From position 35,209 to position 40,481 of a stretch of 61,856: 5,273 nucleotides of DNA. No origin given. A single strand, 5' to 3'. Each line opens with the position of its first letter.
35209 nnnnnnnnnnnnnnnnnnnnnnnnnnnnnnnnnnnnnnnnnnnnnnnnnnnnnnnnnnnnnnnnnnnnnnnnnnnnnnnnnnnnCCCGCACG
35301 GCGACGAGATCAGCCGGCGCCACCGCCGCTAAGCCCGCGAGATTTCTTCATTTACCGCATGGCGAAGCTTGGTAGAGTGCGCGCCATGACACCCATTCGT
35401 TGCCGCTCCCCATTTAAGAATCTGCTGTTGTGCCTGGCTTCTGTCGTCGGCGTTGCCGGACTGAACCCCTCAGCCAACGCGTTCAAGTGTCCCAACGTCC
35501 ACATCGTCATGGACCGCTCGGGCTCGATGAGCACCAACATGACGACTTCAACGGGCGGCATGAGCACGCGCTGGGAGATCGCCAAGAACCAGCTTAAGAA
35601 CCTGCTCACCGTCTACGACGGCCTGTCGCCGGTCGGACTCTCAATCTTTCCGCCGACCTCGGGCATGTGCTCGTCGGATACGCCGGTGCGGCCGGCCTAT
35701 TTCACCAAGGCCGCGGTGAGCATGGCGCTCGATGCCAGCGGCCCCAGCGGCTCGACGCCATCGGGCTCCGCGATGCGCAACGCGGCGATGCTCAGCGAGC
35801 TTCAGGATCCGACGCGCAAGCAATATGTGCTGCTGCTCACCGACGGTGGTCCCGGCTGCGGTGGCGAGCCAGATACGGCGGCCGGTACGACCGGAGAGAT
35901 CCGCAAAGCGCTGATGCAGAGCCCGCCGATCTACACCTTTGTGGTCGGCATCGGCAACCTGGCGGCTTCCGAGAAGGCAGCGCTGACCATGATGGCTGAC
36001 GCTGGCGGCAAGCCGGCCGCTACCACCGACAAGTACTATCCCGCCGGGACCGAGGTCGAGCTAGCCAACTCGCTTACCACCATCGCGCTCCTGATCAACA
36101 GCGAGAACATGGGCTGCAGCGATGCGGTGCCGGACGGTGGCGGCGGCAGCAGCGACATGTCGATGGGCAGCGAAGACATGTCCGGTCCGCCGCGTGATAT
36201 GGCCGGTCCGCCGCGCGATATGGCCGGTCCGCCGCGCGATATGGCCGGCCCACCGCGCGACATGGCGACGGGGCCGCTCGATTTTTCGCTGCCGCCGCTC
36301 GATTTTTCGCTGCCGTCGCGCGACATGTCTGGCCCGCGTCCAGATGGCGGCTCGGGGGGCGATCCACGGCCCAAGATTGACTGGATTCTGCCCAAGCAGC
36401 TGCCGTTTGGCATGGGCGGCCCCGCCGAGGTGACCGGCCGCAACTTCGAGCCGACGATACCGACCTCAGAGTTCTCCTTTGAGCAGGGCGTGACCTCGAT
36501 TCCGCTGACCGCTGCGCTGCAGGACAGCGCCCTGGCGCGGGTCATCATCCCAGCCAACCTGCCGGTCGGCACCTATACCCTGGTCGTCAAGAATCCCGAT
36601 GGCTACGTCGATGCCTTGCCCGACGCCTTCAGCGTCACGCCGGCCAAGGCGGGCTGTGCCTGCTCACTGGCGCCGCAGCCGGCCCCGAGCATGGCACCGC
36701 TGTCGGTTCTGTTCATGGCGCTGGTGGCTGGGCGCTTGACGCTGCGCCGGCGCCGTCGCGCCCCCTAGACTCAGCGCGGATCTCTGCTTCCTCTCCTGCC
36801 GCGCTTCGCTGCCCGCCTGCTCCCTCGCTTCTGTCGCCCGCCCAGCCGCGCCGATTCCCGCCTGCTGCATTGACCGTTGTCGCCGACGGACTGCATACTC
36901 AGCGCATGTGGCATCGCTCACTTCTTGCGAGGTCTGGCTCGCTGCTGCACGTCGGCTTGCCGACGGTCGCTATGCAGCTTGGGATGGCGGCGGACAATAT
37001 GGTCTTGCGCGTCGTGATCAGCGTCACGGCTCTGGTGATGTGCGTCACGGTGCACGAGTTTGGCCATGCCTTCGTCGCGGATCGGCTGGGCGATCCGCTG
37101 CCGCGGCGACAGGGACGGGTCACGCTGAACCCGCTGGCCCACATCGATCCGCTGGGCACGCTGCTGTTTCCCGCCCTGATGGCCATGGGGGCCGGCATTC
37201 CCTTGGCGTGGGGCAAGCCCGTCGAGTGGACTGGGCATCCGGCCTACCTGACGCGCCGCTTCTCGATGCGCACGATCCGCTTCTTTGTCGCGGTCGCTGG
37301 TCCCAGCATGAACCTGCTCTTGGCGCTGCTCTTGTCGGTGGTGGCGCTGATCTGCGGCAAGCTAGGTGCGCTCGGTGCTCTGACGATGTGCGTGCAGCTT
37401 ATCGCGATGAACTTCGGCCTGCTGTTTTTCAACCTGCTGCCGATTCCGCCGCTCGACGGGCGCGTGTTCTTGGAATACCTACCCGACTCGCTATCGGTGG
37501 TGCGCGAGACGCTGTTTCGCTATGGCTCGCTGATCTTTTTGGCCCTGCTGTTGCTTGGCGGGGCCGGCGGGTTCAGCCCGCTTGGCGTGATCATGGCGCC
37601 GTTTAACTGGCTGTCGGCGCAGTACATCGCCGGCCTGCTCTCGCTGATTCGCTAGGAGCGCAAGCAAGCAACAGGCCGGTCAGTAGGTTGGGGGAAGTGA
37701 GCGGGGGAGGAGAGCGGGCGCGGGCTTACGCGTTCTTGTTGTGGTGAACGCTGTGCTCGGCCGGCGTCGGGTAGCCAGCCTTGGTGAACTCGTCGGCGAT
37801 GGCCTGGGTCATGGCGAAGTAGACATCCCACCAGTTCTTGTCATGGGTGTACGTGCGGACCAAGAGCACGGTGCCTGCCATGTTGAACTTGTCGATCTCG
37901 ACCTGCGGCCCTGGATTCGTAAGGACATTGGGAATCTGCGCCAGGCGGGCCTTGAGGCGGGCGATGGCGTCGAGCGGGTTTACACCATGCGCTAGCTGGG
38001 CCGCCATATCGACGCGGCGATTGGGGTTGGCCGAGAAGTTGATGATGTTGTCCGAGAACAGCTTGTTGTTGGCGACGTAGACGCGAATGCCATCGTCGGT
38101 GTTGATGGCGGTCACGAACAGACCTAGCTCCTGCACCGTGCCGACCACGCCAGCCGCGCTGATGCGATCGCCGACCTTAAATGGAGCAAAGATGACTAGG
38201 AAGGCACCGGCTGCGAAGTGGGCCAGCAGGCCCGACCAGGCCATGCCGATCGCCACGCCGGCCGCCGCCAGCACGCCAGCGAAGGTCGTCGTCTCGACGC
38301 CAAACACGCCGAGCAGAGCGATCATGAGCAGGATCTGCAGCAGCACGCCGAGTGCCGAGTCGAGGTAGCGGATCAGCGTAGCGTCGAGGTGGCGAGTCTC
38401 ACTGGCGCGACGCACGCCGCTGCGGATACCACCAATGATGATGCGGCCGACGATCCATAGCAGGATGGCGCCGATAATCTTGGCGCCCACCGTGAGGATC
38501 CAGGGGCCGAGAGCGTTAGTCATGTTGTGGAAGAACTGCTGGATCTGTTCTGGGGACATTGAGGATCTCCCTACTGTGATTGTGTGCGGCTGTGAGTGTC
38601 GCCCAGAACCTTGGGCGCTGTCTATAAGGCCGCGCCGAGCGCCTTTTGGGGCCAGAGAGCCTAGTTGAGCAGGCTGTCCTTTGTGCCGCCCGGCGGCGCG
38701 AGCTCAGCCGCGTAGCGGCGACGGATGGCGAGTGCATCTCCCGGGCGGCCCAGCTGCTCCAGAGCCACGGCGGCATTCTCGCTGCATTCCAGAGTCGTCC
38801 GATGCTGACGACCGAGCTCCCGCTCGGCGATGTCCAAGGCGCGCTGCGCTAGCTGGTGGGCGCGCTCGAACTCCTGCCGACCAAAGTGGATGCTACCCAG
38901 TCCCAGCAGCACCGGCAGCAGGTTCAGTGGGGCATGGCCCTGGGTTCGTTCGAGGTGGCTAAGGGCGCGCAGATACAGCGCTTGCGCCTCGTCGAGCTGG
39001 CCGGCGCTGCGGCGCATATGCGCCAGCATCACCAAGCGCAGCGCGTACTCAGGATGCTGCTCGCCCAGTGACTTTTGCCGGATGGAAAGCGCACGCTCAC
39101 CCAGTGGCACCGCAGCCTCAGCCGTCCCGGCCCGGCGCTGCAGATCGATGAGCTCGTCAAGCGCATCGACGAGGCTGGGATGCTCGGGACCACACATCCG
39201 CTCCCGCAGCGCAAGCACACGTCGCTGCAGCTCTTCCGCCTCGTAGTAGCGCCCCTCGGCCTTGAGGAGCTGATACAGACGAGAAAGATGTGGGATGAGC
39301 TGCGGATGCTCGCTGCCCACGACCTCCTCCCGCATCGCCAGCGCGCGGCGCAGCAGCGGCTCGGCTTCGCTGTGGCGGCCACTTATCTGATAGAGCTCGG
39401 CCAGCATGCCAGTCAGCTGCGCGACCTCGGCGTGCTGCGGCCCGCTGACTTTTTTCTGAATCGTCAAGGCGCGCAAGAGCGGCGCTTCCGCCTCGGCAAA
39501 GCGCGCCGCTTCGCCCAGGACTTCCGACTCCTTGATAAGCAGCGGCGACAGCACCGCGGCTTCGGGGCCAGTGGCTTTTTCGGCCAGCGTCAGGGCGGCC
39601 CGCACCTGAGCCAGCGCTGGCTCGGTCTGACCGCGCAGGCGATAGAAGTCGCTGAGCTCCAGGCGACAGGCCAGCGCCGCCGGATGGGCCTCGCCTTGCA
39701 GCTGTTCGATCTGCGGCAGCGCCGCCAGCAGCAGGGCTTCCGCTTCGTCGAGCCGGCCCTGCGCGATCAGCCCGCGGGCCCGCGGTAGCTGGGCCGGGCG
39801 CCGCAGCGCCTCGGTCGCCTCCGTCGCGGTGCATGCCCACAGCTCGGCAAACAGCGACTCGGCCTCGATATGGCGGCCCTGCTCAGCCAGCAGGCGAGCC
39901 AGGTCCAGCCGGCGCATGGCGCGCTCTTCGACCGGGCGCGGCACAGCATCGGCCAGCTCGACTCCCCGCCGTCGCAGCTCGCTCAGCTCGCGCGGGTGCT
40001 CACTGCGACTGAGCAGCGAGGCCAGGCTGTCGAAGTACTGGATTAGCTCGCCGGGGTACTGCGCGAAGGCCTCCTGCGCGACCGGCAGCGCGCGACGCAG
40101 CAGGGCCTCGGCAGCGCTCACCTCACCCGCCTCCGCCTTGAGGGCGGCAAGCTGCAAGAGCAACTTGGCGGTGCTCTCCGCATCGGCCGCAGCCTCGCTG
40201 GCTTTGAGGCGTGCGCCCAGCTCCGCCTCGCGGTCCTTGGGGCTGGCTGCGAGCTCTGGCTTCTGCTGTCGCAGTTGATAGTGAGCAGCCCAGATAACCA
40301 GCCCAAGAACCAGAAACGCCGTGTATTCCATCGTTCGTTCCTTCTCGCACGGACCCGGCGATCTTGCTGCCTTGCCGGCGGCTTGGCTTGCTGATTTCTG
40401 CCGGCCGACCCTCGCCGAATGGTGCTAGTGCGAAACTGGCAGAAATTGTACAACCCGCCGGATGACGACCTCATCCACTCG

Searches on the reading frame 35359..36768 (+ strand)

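Call 64: search_protein_families(library=pfam, proteins=[window:35359-36768:+], max_evalue=0.001)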
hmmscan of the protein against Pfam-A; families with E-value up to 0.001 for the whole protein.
window:35359-36768:+ (469 aa): 1 family
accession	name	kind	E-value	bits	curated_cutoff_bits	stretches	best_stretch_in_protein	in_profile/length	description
PF13519.12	VWA_2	-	0.00042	21.3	27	0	49-163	3-106/107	von Willebrand factor type A domain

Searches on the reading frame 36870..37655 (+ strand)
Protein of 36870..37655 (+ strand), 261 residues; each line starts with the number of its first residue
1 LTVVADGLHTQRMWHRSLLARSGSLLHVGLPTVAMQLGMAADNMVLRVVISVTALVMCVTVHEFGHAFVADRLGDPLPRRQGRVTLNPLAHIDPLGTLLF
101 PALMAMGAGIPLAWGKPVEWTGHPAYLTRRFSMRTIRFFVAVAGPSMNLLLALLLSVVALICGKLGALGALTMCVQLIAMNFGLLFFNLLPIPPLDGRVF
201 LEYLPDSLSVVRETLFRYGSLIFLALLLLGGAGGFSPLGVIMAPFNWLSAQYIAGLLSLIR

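Call 64: search_protein_families(library=pfam, proteins=[window:36870-37655:+], max_evalue=0.001)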
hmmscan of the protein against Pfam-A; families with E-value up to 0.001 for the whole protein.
window:36870-37655:+ (261 aa): 1 family
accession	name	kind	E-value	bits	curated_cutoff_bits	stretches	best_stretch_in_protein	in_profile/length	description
PF02163.28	Peptidase_M50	-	2.1e-14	53.9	27.2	2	53-160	4-101/221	Peptidase family M50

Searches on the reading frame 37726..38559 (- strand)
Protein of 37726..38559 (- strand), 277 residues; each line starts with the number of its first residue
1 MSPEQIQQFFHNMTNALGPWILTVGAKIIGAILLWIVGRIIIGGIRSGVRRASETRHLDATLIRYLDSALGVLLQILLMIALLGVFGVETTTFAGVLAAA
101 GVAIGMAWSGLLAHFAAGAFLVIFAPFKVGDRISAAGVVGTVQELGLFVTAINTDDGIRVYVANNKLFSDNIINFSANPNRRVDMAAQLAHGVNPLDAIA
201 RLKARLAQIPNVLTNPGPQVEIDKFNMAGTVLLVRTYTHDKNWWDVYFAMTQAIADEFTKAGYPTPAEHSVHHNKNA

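Call 64: search_protein_families(library=pfam, proteins=[window:37726-38559:-], max_evalue=0.001)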
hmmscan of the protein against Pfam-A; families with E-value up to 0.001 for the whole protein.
window:37726-38559:- (277 aa): 3 families
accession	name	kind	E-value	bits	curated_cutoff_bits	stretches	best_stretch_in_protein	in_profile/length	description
PF00924.24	MS_channel_2nd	-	3.7e-17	62.6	20.2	1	111-176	2-67/68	Mechanosensitive ion channel, beta-domain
PF05552.17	MS_channel_1st_1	-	4.7e-05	23.6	22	1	15-61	4-50/50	Mechanosensitive ion channel, conserved TM helix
PF21082.3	MS_channel_3rd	-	7.1e-05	23.6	21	1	190-262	8-85/88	Mechanosensitive ion channel MscS, C-terminal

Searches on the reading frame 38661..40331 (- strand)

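Call 17: search_protein_families(library=pfam, proteins=[window:38661-40331:-], max_evalue=0.001)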
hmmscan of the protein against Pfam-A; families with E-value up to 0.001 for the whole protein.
window:38661-40331:- (556 aa): 10 families
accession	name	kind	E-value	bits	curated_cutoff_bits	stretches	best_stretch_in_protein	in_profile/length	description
PF13424.12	TPR_12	-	1.6e-49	166.4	30.1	5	271-336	12-77/77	Tetratricopeptide repeat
PF13374.12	TPR_10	-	2.1e-44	148.7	27.5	3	308-343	6-41/42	Tetratricopeptide repeat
PF24885.1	TPR_NPHP3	-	6.9e-37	127.6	100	4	279-383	116-220/239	Nephrocystin-3 TPR domain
PF17874.7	TPR_MalT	-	6.6e-18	65.5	45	2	190-333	52-190/336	MalT-like TPR region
PF13428.12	TPR_14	-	2e-06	28.4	23.5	0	309-332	6-29/44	Tetratricopeptide repeat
PF07719.23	TPR_2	-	6.6e-06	26.3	27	0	475-503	4-32/34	Tetratricopeptide repeat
PF13176.12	TPR_7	-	1.5e-05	25.1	27.9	0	433-466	2-34/36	Tetratricopeptide repeat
PF13181.12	TPR_8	-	2.7e-05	24.4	25.7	0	309-335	6-32/34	Tetratricopeptide repeat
PF14559.12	TPR_19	-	3.6e-05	24.4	25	0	185-207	32-54/68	Tetratricopeptide repeat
PF00515.34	TPR_1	-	0.00054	20.1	27.8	0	310-334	7-31/34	Tetratricopeptide repeat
